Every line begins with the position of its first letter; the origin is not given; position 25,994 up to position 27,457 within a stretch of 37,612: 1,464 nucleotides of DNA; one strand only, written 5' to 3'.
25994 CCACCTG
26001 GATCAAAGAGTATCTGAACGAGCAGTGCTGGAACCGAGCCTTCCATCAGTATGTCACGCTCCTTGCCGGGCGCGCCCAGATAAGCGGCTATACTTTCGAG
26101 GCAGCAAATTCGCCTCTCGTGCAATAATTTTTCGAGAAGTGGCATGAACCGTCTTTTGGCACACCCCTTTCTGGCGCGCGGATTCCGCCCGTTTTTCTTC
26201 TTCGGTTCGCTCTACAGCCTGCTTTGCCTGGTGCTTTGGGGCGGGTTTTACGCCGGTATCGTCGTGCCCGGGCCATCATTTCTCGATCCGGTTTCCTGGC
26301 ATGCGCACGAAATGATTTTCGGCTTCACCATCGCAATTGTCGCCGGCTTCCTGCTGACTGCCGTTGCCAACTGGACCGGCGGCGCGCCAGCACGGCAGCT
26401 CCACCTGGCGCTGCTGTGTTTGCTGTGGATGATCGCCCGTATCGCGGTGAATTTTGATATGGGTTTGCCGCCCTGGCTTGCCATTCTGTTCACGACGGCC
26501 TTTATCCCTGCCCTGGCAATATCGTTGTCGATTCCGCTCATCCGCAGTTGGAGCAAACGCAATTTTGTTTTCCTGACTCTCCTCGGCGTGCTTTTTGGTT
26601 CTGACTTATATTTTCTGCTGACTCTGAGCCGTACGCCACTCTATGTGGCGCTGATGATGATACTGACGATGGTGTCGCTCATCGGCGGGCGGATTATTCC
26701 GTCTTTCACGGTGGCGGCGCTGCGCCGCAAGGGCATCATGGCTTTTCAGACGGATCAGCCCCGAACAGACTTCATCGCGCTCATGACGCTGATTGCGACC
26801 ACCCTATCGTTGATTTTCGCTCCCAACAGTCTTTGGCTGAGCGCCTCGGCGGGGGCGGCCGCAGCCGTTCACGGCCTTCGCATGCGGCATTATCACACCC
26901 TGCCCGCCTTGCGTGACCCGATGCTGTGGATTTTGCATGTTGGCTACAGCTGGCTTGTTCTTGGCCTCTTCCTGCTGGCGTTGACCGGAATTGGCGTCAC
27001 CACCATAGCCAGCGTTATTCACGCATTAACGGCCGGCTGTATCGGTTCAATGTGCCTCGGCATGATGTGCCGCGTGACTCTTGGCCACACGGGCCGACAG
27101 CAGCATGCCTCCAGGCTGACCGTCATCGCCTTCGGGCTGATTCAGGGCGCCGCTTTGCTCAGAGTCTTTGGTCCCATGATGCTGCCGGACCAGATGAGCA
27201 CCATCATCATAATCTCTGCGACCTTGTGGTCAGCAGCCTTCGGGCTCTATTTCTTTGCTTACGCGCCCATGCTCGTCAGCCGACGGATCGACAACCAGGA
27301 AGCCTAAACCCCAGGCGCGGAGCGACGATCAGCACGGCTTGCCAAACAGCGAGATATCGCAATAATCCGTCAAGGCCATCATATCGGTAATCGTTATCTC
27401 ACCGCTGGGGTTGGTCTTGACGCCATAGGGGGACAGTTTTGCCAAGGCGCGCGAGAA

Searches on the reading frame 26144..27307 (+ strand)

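Call 86: search_protein_families(library=pfam, proteins=[window:26144-27307:+], max_evalue=0.01)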
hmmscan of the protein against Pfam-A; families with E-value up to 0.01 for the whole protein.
window:26144-27307:+ (387 aa): 1 family
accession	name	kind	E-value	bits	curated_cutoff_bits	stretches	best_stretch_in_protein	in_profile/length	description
PF05940.17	NnrS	-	1.4e-98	331.1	28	1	8-381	1-371/371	NnrS protein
